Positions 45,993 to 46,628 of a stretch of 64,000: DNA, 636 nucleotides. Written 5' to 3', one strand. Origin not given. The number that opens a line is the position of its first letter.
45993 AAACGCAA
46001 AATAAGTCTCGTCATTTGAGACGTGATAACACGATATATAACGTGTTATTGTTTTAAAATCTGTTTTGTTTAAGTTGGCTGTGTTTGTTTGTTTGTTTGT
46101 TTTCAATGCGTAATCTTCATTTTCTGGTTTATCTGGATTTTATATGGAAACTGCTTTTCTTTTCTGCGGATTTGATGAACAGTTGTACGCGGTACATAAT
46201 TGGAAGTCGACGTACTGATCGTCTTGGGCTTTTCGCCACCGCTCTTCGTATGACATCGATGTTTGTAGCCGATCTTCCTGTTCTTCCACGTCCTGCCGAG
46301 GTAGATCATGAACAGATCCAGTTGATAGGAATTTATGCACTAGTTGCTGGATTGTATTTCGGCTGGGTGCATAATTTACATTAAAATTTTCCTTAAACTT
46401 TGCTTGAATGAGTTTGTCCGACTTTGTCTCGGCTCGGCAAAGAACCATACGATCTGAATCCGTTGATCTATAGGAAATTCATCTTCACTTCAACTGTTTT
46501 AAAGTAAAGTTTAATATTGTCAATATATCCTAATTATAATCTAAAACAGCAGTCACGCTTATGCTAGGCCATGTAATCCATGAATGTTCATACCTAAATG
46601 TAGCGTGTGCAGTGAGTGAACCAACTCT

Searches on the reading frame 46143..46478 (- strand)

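Call 57: search_protein_families(library=pfam, proteins=[window:46143-46478:-], max_evalue=0.01)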
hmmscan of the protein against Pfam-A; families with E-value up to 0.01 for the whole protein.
window:46143-46478:- (112 aa): 1 family
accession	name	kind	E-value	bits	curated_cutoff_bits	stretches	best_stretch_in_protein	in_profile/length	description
PF16087.11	DUF4817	-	1.8e-07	31.2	22.6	1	24-56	22-54/55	Helix-turn-helix domain (DUF4817)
